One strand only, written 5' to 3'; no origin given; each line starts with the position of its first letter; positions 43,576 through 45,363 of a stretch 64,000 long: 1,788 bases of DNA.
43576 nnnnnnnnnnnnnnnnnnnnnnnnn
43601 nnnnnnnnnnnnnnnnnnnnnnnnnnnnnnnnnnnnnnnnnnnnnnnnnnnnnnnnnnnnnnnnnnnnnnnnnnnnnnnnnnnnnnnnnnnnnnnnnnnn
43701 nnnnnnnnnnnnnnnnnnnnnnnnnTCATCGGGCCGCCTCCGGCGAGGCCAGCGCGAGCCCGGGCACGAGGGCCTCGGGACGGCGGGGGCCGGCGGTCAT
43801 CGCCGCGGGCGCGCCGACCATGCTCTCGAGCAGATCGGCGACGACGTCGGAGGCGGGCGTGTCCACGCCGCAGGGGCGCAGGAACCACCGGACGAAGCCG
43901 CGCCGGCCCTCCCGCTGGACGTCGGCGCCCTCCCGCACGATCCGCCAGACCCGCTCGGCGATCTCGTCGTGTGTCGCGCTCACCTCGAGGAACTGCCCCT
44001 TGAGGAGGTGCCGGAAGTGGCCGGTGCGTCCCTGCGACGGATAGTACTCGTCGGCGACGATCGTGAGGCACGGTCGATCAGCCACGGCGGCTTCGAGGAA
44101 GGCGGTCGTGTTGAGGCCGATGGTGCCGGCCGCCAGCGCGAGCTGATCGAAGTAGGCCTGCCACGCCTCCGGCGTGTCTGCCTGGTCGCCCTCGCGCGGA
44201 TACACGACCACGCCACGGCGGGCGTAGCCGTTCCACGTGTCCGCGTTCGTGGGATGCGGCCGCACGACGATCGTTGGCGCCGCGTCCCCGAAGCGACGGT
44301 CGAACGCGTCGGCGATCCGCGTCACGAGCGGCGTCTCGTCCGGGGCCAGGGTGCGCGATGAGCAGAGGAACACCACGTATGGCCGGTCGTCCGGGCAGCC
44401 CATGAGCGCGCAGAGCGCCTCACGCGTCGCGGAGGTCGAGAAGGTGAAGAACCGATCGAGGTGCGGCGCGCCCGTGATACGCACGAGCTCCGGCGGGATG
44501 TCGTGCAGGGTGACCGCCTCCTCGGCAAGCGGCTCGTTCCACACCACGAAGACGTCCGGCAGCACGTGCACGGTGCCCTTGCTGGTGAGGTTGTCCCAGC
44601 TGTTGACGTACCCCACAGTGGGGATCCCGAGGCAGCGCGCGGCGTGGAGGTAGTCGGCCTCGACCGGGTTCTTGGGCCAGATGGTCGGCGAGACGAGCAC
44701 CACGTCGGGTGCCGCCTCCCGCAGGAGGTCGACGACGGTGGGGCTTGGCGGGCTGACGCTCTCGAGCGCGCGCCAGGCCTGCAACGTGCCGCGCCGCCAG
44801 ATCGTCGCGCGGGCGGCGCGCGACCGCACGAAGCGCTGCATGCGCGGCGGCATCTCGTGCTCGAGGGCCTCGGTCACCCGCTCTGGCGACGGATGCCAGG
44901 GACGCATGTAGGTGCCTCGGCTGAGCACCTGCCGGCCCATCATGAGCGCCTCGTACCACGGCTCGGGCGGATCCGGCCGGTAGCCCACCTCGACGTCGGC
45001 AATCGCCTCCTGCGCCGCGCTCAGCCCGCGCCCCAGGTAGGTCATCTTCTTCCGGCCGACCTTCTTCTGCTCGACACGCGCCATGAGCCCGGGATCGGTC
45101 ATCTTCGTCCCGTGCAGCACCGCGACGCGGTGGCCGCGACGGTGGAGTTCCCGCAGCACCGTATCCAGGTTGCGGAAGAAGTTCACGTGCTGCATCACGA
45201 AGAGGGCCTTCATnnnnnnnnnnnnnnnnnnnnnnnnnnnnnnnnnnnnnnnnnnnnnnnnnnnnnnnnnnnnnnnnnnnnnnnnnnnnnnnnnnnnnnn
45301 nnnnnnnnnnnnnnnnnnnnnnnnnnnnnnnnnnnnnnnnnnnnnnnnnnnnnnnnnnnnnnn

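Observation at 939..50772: Twelve genes carrying about 16 copies of an unassigned twin-Rossmann (GT-B-like) domain in one locus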

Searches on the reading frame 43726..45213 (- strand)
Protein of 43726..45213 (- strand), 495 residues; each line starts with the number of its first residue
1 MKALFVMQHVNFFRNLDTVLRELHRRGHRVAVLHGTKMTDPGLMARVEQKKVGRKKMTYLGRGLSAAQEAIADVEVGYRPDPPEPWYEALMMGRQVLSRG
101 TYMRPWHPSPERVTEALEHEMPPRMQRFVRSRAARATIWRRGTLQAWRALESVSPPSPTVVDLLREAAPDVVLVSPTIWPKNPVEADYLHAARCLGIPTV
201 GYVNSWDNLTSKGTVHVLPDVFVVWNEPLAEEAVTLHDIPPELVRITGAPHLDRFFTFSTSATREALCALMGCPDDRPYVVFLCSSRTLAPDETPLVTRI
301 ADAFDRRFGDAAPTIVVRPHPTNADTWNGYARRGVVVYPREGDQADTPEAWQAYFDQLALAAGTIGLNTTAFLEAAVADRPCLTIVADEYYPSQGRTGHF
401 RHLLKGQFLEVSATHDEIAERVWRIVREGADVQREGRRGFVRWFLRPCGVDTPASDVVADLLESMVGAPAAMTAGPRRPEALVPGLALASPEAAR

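Call 5: search_protein_families(library=pfam, proteins=[window:43726-45213:-], max_evalue=1)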
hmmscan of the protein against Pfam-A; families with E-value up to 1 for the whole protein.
window:43726-45213:- (495 aa): 2 families
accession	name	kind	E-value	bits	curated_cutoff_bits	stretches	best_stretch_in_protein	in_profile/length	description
PF13439.12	Glyco_transf_4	-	0.017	15.6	28.5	0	18-46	10-36/170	Glycosyltransferase Family 4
PF17853.6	GGDEF_2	-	0.11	13.2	24.5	1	266-310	10-49/116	GGDEF-like domain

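Call 11: search_solved_structures(query=A1, max_evalue=10, show_alignments=2)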
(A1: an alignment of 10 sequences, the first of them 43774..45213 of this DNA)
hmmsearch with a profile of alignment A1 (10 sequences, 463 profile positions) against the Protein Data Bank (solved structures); distinct sequences matched with E-value up to 10: 5.
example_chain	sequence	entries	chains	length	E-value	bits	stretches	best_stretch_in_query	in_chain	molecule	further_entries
8hml_A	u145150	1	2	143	0.015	17.4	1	395-461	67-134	DNA-binding response OmpR family regulator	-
8hig_A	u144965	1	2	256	0.044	15.8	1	395-461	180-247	DNA-binding response OmpR family regulator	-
7cb3_A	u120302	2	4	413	0.6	12.1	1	171-197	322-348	Chalcone/stilbene synthase | Chalcone synthase-like protein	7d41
8eja_B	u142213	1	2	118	0.85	11.6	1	10-102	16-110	aBAK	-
9clb_B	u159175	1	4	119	0.87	11.6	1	10-102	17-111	aBAK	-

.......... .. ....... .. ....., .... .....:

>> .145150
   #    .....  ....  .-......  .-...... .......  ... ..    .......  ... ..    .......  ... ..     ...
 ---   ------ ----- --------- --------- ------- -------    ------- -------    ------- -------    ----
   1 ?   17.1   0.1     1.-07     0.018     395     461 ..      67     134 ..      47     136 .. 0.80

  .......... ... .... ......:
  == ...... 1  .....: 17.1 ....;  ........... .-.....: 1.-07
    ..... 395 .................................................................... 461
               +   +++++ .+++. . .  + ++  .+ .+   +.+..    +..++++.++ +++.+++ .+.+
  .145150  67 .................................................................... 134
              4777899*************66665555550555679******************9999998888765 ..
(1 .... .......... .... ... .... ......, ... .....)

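Call 13: search_protein_families(library=ncbifam, proteins=[window:43726-45213:-], max_evalue=1)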
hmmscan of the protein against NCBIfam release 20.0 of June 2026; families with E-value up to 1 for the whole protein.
window:43726-45213:- (495 aa): 1 family
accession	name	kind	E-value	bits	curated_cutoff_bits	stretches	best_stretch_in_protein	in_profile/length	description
NF046086.1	BFO_1060_trans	domain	0.0004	19.6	200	1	163-284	42-169/365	BFO_1060 family glycosyltransferase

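Call 14: find_homologous_proteins(query=window:43726-45213:-, max_evalue=0.00001)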
Query window:43726-45213:- (495 aa): 338 proteins with E <= 0.00001 among 8000 candidates; the best 120 are listed.
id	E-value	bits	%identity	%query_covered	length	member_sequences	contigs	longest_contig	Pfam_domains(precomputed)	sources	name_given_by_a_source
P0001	0.0e+0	1141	100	100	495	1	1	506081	-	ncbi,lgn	ncbi:MAG: hypothetical protein AB7O67_04410 [Vicinamibacterales bacterium]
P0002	3.0e-227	773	72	94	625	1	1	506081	-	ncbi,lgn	ncbi:MAG: hypothetical protein AB7O67_04425 [Vicinamibacterales bacterium]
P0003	1.8e-217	741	67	100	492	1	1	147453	-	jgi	jgi:hypothetical protein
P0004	5.9e-214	729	66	100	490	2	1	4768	-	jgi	jgi:hypothetical protein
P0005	8.2e-192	656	61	100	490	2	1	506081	-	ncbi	ncbi:MAG: hypothetical protein AB7O67_04370 [Vicinamibacterales bacterium]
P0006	4.4e-189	647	61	95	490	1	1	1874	-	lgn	-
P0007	7.0e-188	643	59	100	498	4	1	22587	-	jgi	jgi:hypothetical protein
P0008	7.1e-188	643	59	96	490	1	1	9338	-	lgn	-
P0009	7.8e-188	643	59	100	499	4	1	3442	-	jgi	jgi:hypothetical protein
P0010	9.2e-188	643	58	100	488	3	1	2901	-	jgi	jgi:hypothetical protein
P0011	2.2e-187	642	59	100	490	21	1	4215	-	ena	-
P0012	2.2e-187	642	60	100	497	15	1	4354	-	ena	-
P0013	2.6e-187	641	59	100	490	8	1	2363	-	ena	-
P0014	6.7e-187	640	59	100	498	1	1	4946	-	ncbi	-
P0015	2.3e-186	638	59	100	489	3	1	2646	-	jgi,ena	-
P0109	1.2e-170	586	56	97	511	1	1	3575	PF04464.21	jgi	jgi:hypothetical protein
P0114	1.8e-168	579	56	94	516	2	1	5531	PF04464.21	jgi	jgi:hypothetical protein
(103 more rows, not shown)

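Call 15: predict_structure(alignment_id=A1)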
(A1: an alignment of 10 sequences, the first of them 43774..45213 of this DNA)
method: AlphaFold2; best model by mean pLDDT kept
length: 480 residues; sequences in the alignment: 10
mean_pLDDT: 81.7   pTM: 0.84
mean pLDDT of the five models: 81.7, 81.5, 80.8, 79.7, 79.2
residues with pLDDT >= 90: 194; 70-90: 209; 50-70: 45; < 50: 32
segments of 3 or more residues with pLDDT < 50: 41-59, 471-480
pLDDT, mean of each block of 10 residues (from residue 1): 87 77 95 68 45 42 73 85 73 75 70 73 82 80 76 83 94 74 77 93 78 77 91 86 93 90 96 95 79 91 96 94 83 93 77 93 86 88 83 67 80 93 90 88 92 95 83 42
secondary structure, 60 per line:
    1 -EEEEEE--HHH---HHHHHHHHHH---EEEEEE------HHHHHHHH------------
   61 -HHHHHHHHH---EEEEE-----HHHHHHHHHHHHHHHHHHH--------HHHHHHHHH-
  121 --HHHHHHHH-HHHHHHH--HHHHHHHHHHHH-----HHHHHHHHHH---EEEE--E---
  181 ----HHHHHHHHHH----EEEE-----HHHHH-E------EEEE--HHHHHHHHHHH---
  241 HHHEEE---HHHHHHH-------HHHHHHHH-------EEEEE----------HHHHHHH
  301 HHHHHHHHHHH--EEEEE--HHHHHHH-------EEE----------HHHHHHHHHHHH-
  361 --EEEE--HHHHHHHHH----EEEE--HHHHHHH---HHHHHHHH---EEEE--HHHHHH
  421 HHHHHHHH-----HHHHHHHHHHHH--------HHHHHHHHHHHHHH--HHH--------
elements in order: E2-7 H16-25 E29-34 H41-48 H62-70 E74-78 H84-102 H111-119 H123-130 H132-138 H141-152 H158-167 E171-174 H185-194 E199-202 H208-212 E221-224 H227-237 E244-246 H250-256 H264-271 E279-283 H294-311 E314-318 H321-327 E335-337 H348-359 E363-366 H369-377 E382-385 H388-394 H398-405 E409-412 H415-428 H434-445 H454-467

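Call 18: fold_search(model_id=the predicted structure, library=pdb)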
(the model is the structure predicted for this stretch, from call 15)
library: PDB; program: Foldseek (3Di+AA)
matches with E <= 10: 1722; with E <= 0.001: 225
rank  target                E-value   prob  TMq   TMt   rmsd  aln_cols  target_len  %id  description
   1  4neq                  1.5e-11  1.00  0.51  0.65   8.3       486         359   10  The structure of UDP-GlcNAc 2-epimerase from Methanocaldococcus jannaschii (released 2014-04-23)
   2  7vz6_H                1.5e-10  1.00  0.50  0.63   7.2       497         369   13  The crystal structure of Non-hydrolyzing UDPGlcNAc 2-epimerase in complex with UDP-glucose (released 2022-11-16)
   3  4nes                  1.8e-10  1.00  0.47  0.60   9.4       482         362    9  Crystal structure of Methanocaldococcus jannaschii UDP-GlcNAc 2-epimerase in complex with UDP-GlcNAc and UDP (released 2014-04-23)
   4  8sxw_C                2.4e-10  1.00  0.50  0.63   7.6       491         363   14  X-ray crystal structure of UDP- 2,3-diacetamido-2,3-dideoxy-glucuronic acid-2-epimerase from Thermus thermophilus stra (released 2023-09-13)
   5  5zlr_A                2.7e-10  1.00  0.45  0.56   9.3       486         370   12  Structure of NeuC (released 2018-05-16)
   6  1f6d_C                2.9e-10  1.00  0.51  0.64   6.7       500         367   12  THE STRUCTURE OF UDP-N-ACETYLGLUCOSAMINE 2-EPIMERASE FROM E. COLI. (released 2000-12-13)
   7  8syd_B                3.4e-10  1.00  0.47  0.59   8.7       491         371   13  X-ray crystal structure of UDP-2,3-diacetamido-2,3-dideoxy-glucuronic acid-2-epimerase from Thermus thermophilus strai (released 2023-09-13)
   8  6vlb_B                3.4e-10  1.00  0.52  0.64   7.7       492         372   12  Crystal structure of ligand-free UDP-GlcNAc 2-epimerase from Neisseria meningitidis (released 2020-11-11)
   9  3otg                  3.6e-10  1.00  0.46  0.55   8.8       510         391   14  Crystal Structure of CalG1, Calicheamicin Glycostyltransferase, TDP bound form (released 2010-12-15)
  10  3beo_A                3.7e-10  1.00  0.48  0.59   9.1       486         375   14  A Structural Basis for the allosteric regulation of non-hydrolyzing UDP-GlcNAc 2-epimerases (released 2008-02-19)
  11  7vz6_E                4.0e-10  1.00  0.50  0.63   8.1       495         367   14  The crystal structure of Non-hydrolyzing UDPGlcNAc 2-epimerase in complex with UDP-glucose (released 2022-11-16)
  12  8sxw_A                4.2e-10  1.00  0.50  0.65   7.5       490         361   15  X-ray crystal structure of UDP- 2,3-diacetamido-2,3-dideoxy-glucuronic acid-2-epimerase from Thermus thermophilus stra (released 2023-09-13)
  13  7vz6_D                4.6e-10  1.00  0.50  0.64   7.1       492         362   13  The crystal structure of Non-hydrolyzing UDPGlcNAc 2-epimerase in complex with UDP-glucose (released 2022-11-16)
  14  1f6d_D                6.1e-10  1.00  0.49  0.61   8.3       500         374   12  THE STRUCTURE OF UDP-N-ACETYLGLUCOSAMINE 2-EPIMERASE FROM E. COLI. (released 2000-12-13)
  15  1v4v_A                6.1e-10  1.00  0.48  0.60   8.1       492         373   16  Crystal Structure Of UDP-N-Acetylglucosamine 2-Epimerase From Thermus Thermophilus HB8 (released 2003-12-02)
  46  3l7j_B                8.1e-09  1.00  0.46  0.52   8.5       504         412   10  Structure of the Wall Teichoic Acid Polymerase TagF, H444N variant (released 2010-04-28)
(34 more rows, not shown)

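Call 25: search_protein_representatives(alignment_id=A1)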
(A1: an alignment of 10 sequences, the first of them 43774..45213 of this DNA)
Query: 10 sequences, 463 profile positions. Proteins with E-value up to 0.001 (for the whole library): 8259; up to 1e-10: 5638; up to 1e-30: 2346. The best 150 are listed.
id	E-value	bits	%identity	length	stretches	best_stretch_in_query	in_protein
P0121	0.0e+00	1623.8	-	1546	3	2-462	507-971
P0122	0.0e+00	1148.9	-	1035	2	1-454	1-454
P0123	0.0e+00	1125.4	-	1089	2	1-453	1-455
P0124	0.0e+00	1097.7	-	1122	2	1-460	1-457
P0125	0.0e+00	1075.2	-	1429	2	1-460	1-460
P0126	0.0e+00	1070.1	-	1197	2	1-459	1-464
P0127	0.0e+00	1069.1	-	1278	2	1-458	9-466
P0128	0.0e+00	1066.9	-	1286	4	1-454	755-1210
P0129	0.0e+00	1064.7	-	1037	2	1-460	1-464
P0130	0.0e+00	1056.7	-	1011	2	1-461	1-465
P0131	2.5e-295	995.9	-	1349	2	2-460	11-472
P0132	4.9e-295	994.9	-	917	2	1-458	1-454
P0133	3.3e-291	982.3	-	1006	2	2-455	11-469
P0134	5.5e-283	955.2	-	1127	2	1-454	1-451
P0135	1.5e-282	953.7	-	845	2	1-457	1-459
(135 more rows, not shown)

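Call 26: find_related_loci(query=A1, collection=genome_contigs, flank=10000)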
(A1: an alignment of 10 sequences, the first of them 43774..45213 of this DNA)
Query A1 (480 aa) in genome_contigs; peptide patterns used: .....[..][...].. (x = any residue, [..] = any of these).
598 stretches matched a pattern (row limit reached: there are more); 596 encode a relative of the query (tblastn E <= 1e-3); the best 80 are kept; 78 distinct loci.
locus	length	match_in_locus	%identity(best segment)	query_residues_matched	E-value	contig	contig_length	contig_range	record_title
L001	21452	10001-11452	57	1-478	0e+0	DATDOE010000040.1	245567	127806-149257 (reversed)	MAG TPA_asm: Vicinamibacterales bacterium isolate SMAG_U7885 k141_3443709, whole genome shotgun sequence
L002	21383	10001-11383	58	1-465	2e-179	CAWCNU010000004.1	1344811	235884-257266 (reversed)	MAG: uncultured Actinomycetes bacterium isolate MFD04212.bin.1.24 genome assembly, contig: contig_5653, whole genome sho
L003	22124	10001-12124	59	1-464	3e-174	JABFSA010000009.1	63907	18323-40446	MAG: Acidobacteria bacterium isolate S-RSF-IL-07 seq_45, whole genome shotgun sequence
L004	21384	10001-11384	55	1-464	3e-132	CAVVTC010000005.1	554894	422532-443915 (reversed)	MAG: uncultured Acidobacteriota bacterium isolate MFD02840.bin.2.88 genome assembly, contig: contig_16055, whole genome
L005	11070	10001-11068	51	1-346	1e-110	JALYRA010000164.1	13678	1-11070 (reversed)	MAG: Actinomycetota bacterium isolate MDV bin77 SD1454-56_k127_2048155, whole genome shotgun sequence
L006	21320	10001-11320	35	1-462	8e-93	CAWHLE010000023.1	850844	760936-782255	MAG: uncultured delta proteobacterium isolate MFD02416.bin.2.187 genome assembly, contig: contig_8094, whole genome shot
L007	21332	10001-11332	36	1-464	1e-91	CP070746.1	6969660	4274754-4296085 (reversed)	MAG: Desulfobacterales bacterium isolate bin36 chromosome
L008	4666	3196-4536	36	1-465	2e-89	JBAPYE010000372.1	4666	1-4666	MAG: Desulfobacterales bacterium isolate MFD00100_ilm_asm_bin18 k127_244434, whole genome shotgun sequence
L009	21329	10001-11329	34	1-465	1e-87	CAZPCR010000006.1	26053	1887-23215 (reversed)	MAG TPA_asm: uncultured Anaerolineaceae bacterium isolate binchicken_co50_402 genome assembly, contig: NODE_1974_length_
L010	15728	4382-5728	38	1-463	6e-87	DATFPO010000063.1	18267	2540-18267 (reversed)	MAG TPA_asm: Solirubrobacteraceae bacterium isolate SMAG_U9305 k141_1383459, whole genome shotgun sequence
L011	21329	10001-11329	37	1-462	7e-86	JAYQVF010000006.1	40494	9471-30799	MAG: Alphaproteobacteria bacterium isolate SD9011_COM_concoct_bins.tsv.064 NODE_416_length_40494_cov_10.864240, whole ge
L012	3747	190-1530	35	1-465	4e-85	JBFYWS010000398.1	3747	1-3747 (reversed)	MAG: Desulfobacteraceae bacterium isolate PPR_0356 k121_858456, whole genome shotgun sequence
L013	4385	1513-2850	35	1-464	4e-84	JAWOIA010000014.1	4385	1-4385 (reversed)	MAG: Desulfosarcina sp. isolate CWP5-1.bin.79 k191_1855488, whole genome shotgun sequence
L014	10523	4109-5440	35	1-464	6e-82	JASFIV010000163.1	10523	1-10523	MAG: Desulfobacterales bacterium isolate D0608S20remetaG_Bin_253 D0608S20remetaG_FD_scaffold_1472_c1, whole genome shotg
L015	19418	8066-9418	35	1-475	4e-81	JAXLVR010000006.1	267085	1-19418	MAG: Anaerolineales bacterium isolate STL-CHL2 C1.270.fa-6, whole genome shotgun sequence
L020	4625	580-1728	34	80-465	8e-73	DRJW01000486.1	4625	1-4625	MAG TPA_asm: Nitrospirae bacterium isolate HyVt-426 HyVt-426_k95_98962, whole genome shotgun sequence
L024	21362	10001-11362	33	1-466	4e-70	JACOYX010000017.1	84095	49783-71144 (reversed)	MAG: Candidatus Sungiibacteriota bacterium isolate NC_groundwater_190_Ag_S-0.1um_45_12 S4_GD2017_2_S1_scaffold_706, whol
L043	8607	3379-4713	29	1-463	1e-65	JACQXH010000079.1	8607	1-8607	MAG: Nitrospirae bacterium isolate NC_groundwater_1510_Pr4_B-0.1um_44_3 SR1-18-B1_scaffold_82643, whole genome shotgun s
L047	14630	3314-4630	30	1-465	1e-65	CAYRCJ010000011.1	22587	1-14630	MAG TPA_asm: uncultured Candidatus Saccharibacteria bacterium isolate SRP193066_co2_427 genome assembly, contig: NODE_11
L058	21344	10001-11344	30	1-462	7e-65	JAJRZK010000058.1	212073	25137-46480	MAG: Nitrospirae bacterium isolate Dive96_bin4.192 k141_4572096, whole genome shotgun sequence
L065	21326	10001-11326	32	1-457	2e-64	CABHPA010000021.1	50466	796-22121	MAG: Candidatus Melainabacteria bacterium isolate Melainabacteria_sp_nbed3b74 genome assembly, contig: NODE_2009_length_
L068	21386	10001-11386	35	1-471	1e-63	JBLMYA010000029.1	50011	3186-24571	MAG: Verrucomicrobiota bacterium isolate MAG241 PRJNA957066_bin23_renamed_28, whole genome shotgun sequence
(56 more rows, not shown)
